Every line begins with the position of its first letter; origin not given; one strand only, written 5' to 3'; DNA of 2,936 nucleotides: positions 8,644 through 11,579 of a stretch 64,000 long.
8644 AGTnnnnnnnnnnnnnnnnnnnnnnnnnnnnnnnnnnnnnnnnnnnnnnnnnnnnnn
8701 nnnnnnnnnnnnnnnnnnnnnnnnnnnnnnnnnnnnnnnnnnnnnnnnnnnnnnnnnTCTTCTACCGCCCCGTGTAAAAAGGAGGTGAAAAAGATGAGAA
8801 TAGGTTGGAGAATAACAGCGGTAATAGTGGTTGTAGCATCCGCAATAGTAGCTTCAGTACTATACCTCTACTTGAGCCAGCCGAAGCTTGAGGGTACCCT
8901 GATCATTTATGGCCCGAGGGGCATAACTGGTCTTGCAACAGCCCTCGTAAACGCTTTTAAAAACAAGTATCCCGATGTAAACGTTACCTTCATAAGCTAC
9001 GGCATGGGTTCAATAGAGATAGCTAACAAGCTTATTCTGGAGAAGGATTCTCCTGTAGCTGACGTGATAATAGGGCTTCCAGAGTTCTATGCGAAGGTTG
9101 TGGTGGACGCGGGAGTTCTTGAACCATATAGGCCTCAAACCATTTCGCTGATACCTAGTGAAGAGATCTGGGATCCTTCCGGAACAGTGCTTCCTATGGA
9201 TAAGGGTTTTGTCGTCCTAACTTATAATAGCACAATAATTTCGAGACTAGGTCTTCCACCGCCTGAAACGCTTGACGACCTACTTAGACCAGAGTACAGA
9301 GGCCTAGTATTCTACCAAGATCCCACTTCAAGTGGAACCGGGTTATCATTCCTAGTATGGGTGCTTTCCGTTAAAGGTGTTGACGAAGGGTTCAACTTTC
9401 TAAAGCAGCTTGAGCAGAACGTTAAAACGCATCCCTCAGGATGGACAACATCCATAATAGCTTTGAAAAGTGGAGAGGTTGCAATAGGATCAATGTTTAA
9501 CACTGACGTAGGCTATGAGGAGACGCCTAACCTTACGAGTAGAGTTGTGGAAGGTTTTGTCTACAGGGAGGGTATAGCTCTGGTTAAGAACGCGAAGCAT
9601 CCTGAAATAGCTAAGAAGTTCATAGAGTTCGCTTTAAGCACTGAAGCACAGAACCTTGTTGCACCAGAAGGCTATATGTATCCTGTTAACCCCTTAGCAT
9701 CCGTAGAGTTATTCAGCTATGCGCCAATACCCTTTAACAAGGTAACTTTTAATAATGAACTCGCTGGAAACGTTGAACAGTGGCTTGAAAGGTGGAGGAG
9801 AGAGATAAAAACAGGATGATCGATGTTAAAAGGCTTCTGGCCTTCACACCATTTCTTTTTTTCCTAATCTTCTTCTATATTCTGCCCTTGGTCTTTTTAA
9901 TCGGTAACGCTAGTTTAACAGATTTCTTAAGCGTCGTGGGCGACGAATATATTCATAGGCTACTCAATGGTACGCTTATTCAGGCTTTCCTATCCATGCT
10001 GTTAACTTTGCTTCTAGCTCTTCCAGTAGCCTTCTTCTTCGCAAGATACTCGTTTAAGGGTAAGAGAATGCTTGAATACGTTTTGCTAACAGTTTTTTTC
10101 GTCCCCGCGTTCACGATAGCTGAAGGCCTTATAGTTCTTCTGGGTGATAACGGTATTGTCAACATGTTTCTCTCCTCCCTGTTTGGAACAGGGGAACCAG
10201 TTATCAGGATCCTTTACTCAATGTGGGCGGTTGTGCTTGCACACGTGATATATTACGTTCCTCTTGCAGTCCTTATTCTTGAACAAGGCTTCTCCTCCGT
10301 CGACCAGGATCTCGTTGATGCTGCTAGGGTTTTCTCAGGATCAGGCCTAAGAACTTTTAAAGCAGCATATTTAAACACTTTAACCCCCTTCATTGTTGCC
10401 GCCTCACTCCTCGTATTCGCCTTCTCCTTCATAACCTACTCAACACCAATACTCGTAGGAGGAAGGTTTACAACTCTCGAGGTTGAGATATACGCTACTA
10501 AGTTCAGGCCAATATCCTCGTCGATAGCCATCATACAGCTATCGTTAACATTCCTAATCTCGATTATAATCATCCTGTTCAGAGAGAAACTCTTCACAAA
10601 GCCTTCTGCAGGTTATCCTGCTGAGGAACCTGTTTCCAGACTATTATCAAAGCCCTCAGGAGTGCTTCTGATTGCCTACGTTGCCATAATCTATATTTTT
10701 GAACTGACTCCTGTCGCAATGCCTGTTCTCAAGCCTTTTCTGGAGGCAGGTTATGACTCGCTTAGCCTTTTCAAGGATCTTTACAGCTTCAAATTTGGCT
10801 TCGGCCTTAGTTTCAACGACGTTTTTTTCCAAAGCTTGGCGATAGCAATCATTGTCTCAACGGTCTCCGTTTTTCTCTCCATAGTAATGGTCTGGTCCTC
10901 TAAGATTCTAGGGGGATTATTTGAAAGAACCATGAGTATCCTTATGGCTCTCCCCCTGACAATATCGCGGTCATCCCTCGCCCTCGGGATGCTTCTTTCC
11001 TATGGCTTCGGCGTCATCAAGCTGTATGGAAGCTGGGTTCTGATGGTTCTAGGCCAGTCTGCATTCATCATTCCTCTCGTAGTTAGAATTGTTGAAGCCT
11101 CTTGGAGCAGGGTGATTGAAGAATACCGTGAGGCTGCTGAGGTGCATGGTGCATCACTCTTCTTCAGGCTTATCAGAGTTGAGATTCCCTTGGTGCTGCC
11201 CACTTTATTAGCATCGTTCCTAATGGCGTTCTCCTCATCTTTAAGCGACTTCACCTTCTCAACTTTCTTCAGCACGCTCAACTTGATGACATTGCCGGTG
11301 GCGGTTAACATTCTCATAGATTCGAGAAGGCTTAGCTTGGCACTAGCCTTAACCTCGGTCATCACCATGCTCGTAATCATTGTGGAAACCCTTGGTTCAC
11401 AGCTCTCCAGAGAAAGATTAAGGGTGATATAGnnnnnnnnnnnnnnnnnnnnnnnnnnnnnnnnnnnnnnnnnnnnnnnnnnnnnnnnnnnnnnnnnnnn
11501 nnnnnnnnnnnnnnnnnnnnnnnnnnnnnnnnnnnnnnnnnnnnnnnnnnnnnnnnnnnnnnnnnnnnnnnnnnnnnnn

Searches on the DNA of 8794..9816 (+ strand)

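Call 13: search_rna_families(sources=[L001, L002, L003, L004, L005, L006, L007, L008, L009, L010, L011, L012, L013, L014, L015], threshold=gathering)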
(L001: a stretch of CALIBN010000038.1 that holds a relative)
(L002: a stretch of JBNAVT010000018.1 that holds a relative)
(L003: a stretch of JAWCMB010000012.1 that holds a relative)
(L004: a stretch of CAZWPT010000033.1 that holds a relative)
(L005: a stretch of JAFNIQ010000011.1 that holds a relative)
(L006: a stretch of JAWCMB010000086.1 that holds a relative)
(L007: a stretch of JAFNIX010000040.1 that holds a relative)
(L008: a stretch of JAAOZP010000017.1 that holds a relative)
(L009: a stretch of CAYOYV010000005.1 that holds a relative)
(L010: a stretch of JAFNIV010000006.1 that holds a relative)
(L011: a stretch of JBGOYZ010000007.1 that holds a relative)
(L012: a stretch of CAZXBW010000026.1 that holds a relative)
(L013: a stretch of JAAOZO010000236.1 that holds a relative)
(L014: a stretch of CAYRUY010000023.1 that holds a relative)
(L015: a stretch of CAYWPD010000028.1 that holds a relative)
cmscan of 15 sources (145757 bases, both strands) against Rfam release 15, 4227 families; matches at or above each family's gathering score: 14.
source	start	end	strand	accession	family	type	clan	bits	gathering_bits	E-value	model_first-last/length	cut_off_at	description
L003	4855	4965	+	RF00059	TPP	Cis-reg; riboswitch;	-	75.2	54.3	1.2e-12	1-105/105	no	TPP riboswitch aptamer (THI element)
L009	4845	4953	+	RF00059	TPP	Cis-reg; riboswitch;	-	75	54.3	1.3e-12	1-105/105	no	TPP riboswitch aptamer (THI element)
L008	4854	4965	+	RF00059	TPP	Cis-reg; riboswitch;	-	72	54.3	7.4e-12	1-105/105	no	TPP riboswitch aptamer (THI element)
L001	4854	4964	+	RF00059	TPP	Cis-reg; riboswitch;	-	69.9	54.3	2.5e-11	1-105/105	no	TPP riboswitch aptamer (THI element)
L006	2393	2503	+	RF00059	TPP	Cis-reg; riboswitch;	-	69.3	54.3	3.4e-11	1-105/105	no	TPP riboswitch aptamer (THI element)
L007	4855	4965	+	RF00059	TPP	Cis-reg; riboswitch;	-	69.3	54.3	3.4e-11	1-105/105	no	TPP riboswitch aptamer (THI element)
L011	4845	4951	+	RF00059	TPP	Cis-reg; riboswitch;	-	67.8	54.3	7.8e-11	1-105/105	no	TPP riboswitch aptamer (THI element)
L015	4678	4789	+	RF00059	TPP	Cis-reg; riboswitch;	-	67.5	54.3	9.3e-11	1-105/105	no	TPP riboswitch aptamer (THI element)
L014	4727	4838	+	RF00059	TPP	Cis-reg; riboswitch;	-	67.3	54.3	1e-10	1-105/105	no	TPP riboswitch aptamer (THI element)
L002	4854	4965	+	RF00059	TPP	Cis-reg; riboswitch;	-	65.1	54.3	3.7e-10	1-105/105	no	TPP riboswitch aptamer (THI element)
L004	4854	4965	+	RF00059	TPP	Cis-reg; riboswitch;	-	65.1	54.3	3.7e-10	1-105/105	no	TPP riboswitch aptamer (THI element)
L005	268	377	+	RF00059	TPP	Cis-reg; riboswitch;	-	64.7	54.3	4.7e-10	1-105/105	no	TPP riboswitch aptamer (THI element)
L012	2852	2958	+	RF00059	TPP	Cis-reg; riboswitch;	-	64.2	54.3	6e-10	1-105/105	no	TPP riboswitch aptamer (THI element)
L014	2121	2225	+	RF00005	tRNA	Gene; tRNA;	CL00001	39.5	29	0.00018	1-71/71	no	tRNA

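Call 14: search_rna_families(sources=[L016, L017, L018, L019, L020, L021, L022, L023, L024, L025, L026, L027, L028, L029, L030, L031, L034], threshold=gathering)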
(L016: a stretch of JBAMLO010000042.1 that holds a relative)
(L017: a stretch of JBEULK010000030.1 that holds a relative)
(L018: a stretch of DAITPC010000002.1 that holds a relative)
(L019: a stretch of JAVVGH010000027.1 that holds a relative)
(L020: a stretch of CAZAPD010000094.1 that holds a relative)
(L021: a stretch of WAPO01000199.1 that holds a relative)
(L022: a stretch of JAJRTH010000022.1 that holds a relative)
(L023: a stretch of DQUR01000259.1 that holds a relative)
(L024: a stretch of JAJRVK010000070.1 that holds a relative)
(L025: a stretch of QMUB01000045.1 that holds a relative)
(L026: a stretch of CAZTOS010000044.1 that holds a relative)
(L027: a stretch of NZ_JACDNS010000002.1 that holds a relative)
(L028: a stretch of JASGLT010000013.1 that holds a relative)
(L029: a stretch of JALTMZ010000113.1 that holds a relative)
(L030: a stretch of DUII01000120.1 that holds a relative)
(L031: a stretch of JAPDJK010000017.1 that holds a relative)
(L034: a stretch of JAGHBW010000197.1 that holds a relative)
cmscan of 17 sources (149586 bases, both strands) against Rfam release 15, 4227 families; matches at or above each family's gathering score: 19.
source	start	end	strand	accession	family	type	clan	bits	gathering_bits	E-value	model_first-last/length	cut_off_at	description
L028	6132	6205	+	RF00005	tRNA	Gene; tRNA;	CL00001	74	29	5.7e-14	1-71/71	no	tRNA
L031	4724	4798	-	RF00005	tRNA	Gene; tRNA;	CL00001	69.8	29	8.5e-13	1-71/71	no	tRNA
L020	6092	6166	+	RF00005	tRNA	Gene; tRNA;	CL00001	69.3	29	1.1e-12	1-71/71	no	tRNA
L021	6362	6436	+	RF00005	tRNA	Gene; tRNA;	CL00001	69.3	29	1.1e-12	1-71/71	no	tRNA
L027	6641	6715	-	RF00005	tRNA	Gene; tRNA;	CL00001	53.5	29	2.5e-08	1-71/71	no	tRNA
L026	6420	6449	+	RF01319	CRISPR-DR6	Gene; CRISPR;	-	44.1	39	7.4e-06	1-30/30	no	CRISPR RNA direct repeat element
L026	6488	6517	+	RF01319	CRISPR-DR6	Gene; CRISPR;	-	44.1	39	7.4e-06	1-30/30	no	CRISPR RNA direct repeat element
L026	6556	6585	+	RF01319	CRISPR-DR6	Gene; CRISPR;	-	44.1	39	7.4e-06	1-30/30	no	CRISPR RNA direct repeat element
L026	6624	6653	+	RF01319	CRISPR-DR6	Gene; CRISPR;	-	44.1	39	7.4e-06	1-30/30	no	CRISPR RNA direct repeat element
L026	6691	6720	+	RF01319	CRISPR-DR6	Gene; CRISPR;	-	44.1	39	7.4e-06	1-30/30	no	CRISPR RNA direct repeat element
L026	6758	6787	+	RF01319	CRISPR-DR6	Gene; CRISPR;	-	44.1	39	7.4e-06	1-30/30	no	CRISPR RNA direct repeat element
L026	6825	6854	+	RF01319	CRISPR-DR6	Gene; CRISPR;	-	44.1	39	7.4e-06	1-30/30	no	CRISPR RNA direct repeat element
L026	6889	6918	+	RF01319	CRISPR-DR6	Gene; CRISPR;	-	44.1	39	7.4e-06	1-30/30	no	CRISPR RNA direct repeat element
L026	6957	6986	+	RF01319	CRISPR-DR6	Gene; CRISPR;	-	44.1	39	7.4e-06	1-30/30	no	CRISPR RNA direct repeat element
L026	7024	7053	+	RF01319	CRISPR-DR6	Gene; CRISPR;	-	44.1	39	7.4e-06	1-30/30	no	CRISPR RNA direct repeat element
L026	7093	7122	+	RF01319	CRISPR-DR6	Gene; CRISPR;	-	44.1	39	7.4e-06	1-30/30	no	CRISPR RNA direct repeat element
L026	7161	7190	+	RF01319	CRISPR-DR6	Gene; CRISPR;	-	44.1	39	7.4e-06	1-30/30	no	CRISPR RNA direct repeat element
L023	6427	6456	+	RF01319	CRISPR-DR6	Gene; CRISPR;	-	41.3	39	4.6e-05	1-30/30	no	CRISPR RNA direct repeat element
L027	6496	6525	+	RF01319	CRISPR-DR6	Gene; CRISPR;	-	40.8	39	6.3e-05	1-30/30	no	CRISPR RNA direct repeat element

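Call 29: search_rna_families(sources=[L058, L059, L060, L061, L062, L063, L064, L065, L066, L067, L068, L069, L070, L071, L072, L073, L074, L075, L076, L077], threshold=gathering)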
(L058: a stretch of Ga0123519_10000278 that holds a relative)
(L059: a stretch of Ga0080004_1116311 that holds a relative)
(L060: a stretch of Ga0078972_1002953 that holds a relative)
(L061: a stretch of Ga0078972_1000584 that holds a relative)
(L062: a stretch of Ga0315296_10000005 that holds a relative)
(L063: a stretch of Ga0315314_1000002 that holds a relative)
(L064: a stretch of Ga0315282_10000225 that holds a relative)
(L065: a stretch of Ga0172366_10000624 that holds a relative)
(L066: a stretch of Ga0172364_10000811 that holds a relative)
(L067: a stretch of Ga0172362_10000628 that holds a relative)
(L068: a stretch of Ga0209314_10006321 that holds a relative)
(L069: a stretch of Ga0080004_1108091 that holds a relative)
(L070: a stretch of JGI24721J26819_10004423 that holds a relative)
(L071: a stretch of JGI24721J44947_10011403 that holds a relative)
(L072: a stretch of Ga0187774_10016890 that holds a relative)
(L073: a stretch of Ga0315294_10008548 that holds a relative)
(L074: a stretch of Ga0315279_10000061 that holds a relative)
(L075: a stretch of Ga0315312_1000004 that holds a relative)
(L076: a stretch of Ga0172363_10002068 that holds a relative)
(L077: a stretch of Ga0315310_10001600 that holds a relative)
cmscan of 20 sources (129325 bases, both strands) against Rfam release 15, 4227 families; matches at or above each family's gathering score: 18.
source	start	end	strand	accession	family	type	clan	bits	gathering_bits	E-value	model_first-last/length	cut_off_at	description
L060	2857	2965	+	RF00059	TPP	Cis-reg; riboswitch;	-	75.6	54.3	8.7e-13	1-105/105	no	TPP riboswitch aptamer (THI element)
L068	1839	1947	+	RF00059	TPP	Cis-reg; riboswitch;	-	75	54.3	1.2e-12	1-105/105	no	TPP riboswitch aptamer (THI element)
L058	2854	2964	+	RF00059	TPP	Cis-reg; riboswitch;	-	72.8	54.3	4.2e-12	1-105/105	no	TPP riboswitch aptamer (THI element)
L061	2854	2964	+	RF00059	TPP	Cis-reg; riboswitch;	-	72.8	54.3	4.2e-12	1-105/105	no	TPP riboswitch aptamer (THI element)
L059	2854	2965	+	RF00059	TPP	Cis-reg; riboswitch;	-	72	54.3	6.5e-12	1-105/105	no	TPP riboswitch aptamer (THI element)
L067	2845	2952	+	RF00059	TPP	Cis-reg; riboswitch;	-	69.3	54.3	3e-11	1-105/105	no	TPP riboswitch aptamer (THI element)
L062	2809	2916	+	RF00059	TPP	Cis-reg; riboswitch;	-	68.4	54.3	5e-11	1-105/105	no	TPP riboswitch aptamer (THI element)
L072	861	967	+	RF00059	TPP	Cis-reg; riboswitch;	-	67.9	54.3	6.6e-11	1-105/105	no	TPP riboswitch aptamer (THI element)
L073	2845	2951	+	RF00059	TPP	Cis-reg; riboswitch;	-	67.8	54.3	6.9e-11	1-105/105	no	TPP riboswitch aptamer (THI element)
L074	2845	2951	+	RF00059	TPP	Cis-reg; riboswitch;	-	67.8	54.3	6.9e-11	1-105/105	no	TPP riboswitch aptamer (THI element)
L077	2727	2838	+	RF00059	TPP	Cis-reg; riboswitch;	-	67.3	54.3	9.2e-11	1-105/105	no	TPP riboswitch aptamer (THI element)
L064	2809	2916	+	RF00059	TPP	Cis-reg; riboswitch;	-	67.1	54.3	1.1e-10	1-105/105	no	TPP riboswitch aptamer (THI element)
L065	2841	2949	+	RF00059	TPP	Cis-reg; riboswitch;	-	66.6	54.3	1.4e-10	1-105/105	no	TPP riboswitch aptamer (THI element)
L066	639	746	+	RF00059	TPP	Cis-reg; riboswitch;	-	65.8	54.3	2.2e-10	1-105/105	no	TPP riboswitch aptamer (THI element)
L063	2846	2954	+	RF00059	TPP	Cis-reg; riboswitch;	-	64.4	54.3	5e-10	1-105/105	no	TPP riboswitch aptamer (THI element)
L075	2846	2954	+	RF00059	TPP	Cis-reg; riboswitch;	-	64.4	54.3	5e-10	1-105/105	no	TPP riboswitch aptamer (THI element)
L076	984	1090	+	RF00059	TPP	Cis-reg; riboswitch;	-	64.2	54.3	5.4e-10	1-105/105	no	TPP riboswitch aptamer (THI element)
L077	121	225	+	RF00005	tRNA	Gene; tRNA;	CL00001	39.5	29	0.00016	1-71/71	no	tRNA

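Call 30: search_rna_families(sources=[L078, L079, L080, L081, L082, L083, L084, L085, L086, L087, L090, L094, L099, L102, L103, L104, L033, L035, L010, L036], threshold=gathering)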
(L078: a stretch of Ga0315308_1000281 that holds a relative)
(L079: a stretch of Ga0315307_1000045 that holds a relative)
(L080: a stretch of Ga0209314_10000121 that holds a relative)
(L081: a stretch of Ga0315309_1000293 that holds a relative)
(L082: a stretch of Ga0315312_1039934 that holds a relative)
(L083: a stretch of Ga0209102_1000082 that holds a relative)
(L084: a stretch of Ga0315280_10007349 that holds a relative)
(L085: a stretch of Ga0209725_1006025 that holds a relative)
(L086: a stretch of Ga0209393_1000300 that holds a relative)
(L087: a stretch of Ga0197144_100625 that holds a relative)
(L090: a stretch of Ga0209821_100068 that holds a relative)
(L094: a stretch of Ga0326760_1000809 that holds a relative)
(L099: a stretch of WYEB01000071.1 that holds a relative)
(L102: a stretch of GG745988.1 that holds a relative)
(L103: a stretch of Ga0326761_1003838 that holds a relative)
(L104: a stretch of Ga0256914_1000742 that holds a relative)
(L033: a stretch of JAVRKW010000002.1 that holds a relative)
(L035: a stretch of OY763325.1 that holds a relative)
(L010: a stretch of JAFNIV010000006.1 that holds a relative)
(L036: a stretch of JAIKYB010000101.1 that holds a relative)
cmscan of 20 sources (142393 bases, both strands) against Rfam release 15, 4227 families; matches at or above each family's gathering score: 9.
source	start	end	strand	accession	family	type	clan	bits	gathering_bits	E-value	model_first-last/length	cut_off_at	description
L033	4757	4865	+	RF00059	TPP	Cis-reg; riboswitch;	-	76.7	54.3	4.9e-13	1-105/105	no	TPP riboswitch aptamer (THI element)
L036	4182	4290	+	RF00059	TPP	Cis-reg; riboswitch;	-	72.4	54.3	5.9e-12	1-105/105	no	TPP riboswitch aptamer (THI element)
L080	2678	2789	+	RF00059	TPP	Cis-reg; riboswitch;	-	71.8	54.3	8.1e-12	1-105/105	no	TPP riboswitch aptamer (THI element)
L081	2678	2789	+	RF00059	TPP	Cis-reg; riboswitch;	-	71.8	54.3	8.1e-12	1-105/105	no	TPP riboswitch aptamer (THI element)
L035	4788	4888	+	RF00059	TPP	Cis-reg; riboswitch;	-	70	54.3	2.2e-11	1-105/105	no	TPP riboswitch aptamer (THI element)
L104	4438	4512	+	RF00005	tRNA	Gene; tRNA;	CL00001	69.3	29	1.1e-12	1-71/71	no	tRNA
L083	2854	2965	+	RF00059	TPP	Cis-reg; riboswitch;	-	65.1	54.3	3.6e-10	1-105/105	no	TPP riboswitch aptamer (THI element)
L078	2699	2811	+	RF00059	TPP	Cis-reg; riboswitch;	-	58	54.3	2e-08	1-105/105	no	TPP riboswitch aptamer (THI element)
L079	2699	2811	+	RF00059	TPP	Cis-reg; riboswitch;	-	58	54.3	2e-08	1-105/105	no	TPP riboswitch aptamer (THI element)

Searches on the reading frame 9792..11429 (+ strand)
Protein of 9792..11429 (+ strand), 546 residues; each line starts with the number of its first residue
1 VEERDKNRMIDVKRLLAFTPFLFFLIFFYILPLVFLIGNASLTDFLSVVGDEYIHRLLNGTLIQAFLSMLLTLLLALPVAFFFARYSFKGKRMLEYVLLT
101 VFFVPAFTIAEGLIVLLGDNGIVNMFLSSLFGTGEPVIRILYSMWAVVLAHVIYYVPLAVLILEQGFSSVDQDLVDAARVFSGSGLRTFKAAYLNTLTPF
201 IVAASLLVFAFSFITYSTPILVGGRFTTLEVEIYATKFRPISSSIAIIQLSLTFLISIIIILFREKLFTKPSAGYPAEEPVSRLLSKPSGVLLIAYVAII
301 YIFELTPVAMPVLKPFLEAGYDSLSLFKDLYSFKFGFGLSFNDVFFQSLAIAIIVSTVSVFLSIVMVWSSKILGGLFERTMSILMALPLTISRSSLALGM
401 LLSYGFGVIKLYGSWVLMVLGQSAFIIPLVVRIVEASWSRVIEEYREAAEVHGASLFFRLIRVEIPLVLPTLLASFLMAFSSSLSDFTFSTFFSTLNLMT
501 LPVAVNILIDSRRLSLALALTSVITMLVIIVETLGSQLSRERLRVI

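Call 6: search_protein_families(library=pfam, proteins=[window:9792-11429:+])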
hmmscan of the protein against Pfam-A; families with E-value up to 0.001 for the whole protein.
window:9792-11429:+ (546 aa): 1 family
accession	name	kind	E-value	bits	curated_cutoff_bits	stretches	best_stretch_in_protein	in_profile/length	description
PF00528.27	BPD_transp_1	-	9.3e-15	55.3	26.4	2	360-533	2-173/184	Binding-protein-dependent transport system inner membrane component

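Call 7: search_protein_families(library=ncbifam, proteins=[window:9792-11429:+])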
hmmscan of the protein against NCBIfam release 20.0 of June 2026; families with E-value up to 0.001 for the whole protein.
window:9792-11429:+ (546 aa): 26 families (the best 25 are shown)
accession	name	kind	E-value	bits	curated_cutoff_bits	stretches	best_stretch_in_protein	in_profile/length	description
TIGR03262.1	PhnU2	equivalog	4.5e-27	94.9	593.25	1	21-541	10-535/546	putative 2-aminoethylphosphonate ABC transporter permease subunit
NF006952.0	PRK09433.1-3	equivalog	3.5e-26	92.1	679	1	21-529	21-520/534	thiamine/thiamine pyrophosphate ABC transporter permease ThiP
NF011624.0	PRK15050.1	equivalog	6.2e-26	91.2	247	2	14-253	24-275/297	2-aminoethylphosphonate ABC transporter permease subunit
NF006955.0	PRK09433.2-3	equivalog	2.6e-25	89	801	1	17-536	17-531/543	thiamine/thiamine pyrophosphate ABC transporter permease ThiP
TIGR01581.1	Mo_ABC_porter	hypoth_equivalog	2.9e-25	89.1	210.3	2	39-255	4-216/225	ABC transporter permease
TIGR02141.1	modB_ABC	equivalog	4.6e-24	85.2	182.6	2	61-266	3-204/208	molybdate ABC transporter permease subunit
NF006951.0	PRK09433.1-2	equivalog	1.4e-19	70.1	788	1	23-530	21-520/535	thiamine/thiamine pyrophosphate ABC transporter permease ThiP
TIGR01253.1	thiP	equivalog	3.8e-19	69.1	395.1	1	24-529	15-512/519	thiamine/thiamine pyrophosphate ABC transporter permease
TIGR03226.1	PhnU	equivalog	9.1e-19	68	283.45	1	24-252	60-292/311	2-aminoethylphosphonate ABC transporter permease subunit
NF006939.0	PRK09421.1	equivalog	2.1e-18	66.6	262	2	63-267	17-220/230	molybdate ABC transporter permease subunit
TIGR00969.1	3a0106s02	subfamily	2.9e-18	66.3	240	2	19-265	21-267/272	sulfate ABC transporter permease subunit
NF006954.0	PRK09433.1-5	equivalog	2.3e-17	62.9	821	1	26-529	16-510/530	thiamine/thiamine pyrophosphate ABC transporter permease ThiP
NF040839.1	tungstate_WtpB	equivalog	5e-17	62.4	340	1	22-263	9-247/251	tungstate ABC transporter permease WtpB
NF007044.0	PRK09497.1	equivalog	7.3e-17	61.7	348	1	41-263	49-271/285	spermidine/putrescine ABC transporter permease PotB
TIGR02139.1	permease_CysT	equivalog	4.5e-16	59.2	246.1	2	21-227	12-215/265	sulfate ABC transporter permease subunit CysT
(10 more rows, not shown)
